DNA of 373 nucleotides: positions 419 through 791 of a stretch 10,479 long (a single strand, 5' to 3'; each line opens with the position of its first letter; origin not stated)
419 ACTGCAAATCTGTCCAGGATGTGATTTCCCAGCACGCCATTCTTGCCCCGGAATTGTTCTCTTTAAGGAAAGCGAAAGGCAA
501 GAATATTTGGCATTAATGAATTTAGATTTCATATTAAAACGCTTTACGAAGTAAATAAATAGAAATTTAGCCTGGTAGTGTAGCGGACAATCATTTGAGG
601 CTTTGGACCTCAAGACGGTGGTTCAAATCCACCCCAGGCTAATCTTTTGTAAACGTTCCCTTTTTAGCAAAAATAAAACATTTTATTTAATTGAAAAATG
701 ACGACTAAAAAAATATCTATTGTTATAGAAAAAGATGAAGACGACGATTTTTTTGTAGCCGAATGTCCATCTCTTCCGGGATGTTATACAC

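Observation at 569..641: Virus-borne tRNA-Gln(UUG) with archaeal-type identity elements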

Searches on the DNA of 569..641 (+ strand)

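Call 23: search_dna_similar(query=window:569-641:+, collection=phages, mode=distant, max_evalue=10, max_rows=30)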
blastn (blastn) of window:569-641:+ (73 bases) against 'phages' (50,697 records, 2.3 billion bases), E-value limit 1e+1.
Records with a match: 184; places in all: 184; records where one place covers at least 80% of the query: 0.
Best place of each record, by identity: >=99% 37; 95-99% 128; 90-95% 17; 80-90% 2.
By first word of the organism name: Escherichia 96; Aeromonas 20; Campylobacter 18; Klebsiella 10; Vibrio 6; Mycobacterium 5; Synechococcus 4; Salmonella 3; Pseudomonas 3; Caudoviricetes 2; and 13 more.
By host as written in the record: Escherichia coli 35; - 22; Campylobacter jejuni 16; Escherichia coli K-12 MG1655 12; Escherichia coli K-12 12; Klebsiella pneumoniae K23 7; Aeromonas hydrophila 6; Escherichia coli O157:H7 6; and 42 more.
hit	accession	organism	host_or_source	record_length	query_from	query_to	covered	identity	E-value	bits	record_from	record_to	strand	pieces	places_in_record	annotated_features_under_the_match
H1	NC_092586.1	Caudoviricetes sp. vir215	Methanomassiliicoccales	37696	37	67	42%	83.9%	7e+0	35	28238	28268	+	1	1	tail protein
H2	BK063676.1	Caudoviricetes sp. vir215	Methanomassiliicoccales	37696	37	67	42%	83.9%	7e+0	35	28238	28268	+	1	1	tail protein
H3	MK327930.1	Escherichia phage EdH4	Escherichia coli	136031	41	66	36%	92.3%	2e-1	39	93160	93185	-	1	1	tRNA-Met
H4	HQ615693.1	Synechococcus phage S-CRM01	Synechococcus sp. LC16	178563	41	65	34%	92.3%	2e+0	36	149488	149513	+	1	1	tRNA-Met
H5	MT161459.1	Aeromonas phage Ahp1_CNU-2021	Aeromonas hydrophila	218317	41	65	34%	92.3%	2e+0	36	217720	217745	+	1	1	tRNA-His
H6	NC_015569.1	Synechococcus phage S-CRM01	Synechococcus sp. LC16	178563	41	65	34%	92.3%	2e+0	36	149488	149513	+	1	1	tRNA-Met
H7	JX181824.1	Salmonella phage SSE121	Baltimore Harbor water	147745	42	66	34%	92.0%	6e-1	37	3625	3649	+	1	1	none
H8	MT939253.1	Klebsiella phage vB_KpnM_Seu621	Klebsiella pneumoniae K23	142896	42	66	34%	92.0%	6e-1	37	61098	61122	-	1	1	tRNA-Pro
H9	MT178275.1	Klebsiella phage KpS8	Klebsiella pneumoniae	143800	42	66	34%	92.0%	6e-1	37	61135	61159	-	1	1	tRNA-Pro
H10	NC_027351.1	Salmonella phage SSE121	Baltimore Harbor water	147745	42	66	34%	92.0%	6e-1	37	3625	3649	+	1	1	none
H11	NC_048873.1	Klebsiella phage KpS8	Klebsiella pneumoniae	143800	42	66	34%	92.0%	6e-1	37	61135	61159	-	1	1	tRNA-Pro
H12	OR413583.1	Salmonella phage SPLA5a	Salmonella enterica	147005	42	66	34%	92.0%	6e-1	37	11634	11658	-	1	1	tRNA-Pro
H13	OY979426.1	Klebsiella phage vB_Kpl_K54lambda1.1.1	-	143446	42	66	34%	92.0%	6e-1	37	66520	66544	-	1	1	unknown function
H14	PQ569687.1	Klebsiella phage vB_Kpn_K54_rec1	Klebsiella pneumoniae K23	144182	42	66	34%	92.0%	6e-1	37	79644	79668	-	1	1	none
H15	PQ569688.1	Klebsiella phage vB_Kpn_K54_rec2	Klebsiella pneumoniae K23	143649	42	66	34%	92.0%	6e-1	37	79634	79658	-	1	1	none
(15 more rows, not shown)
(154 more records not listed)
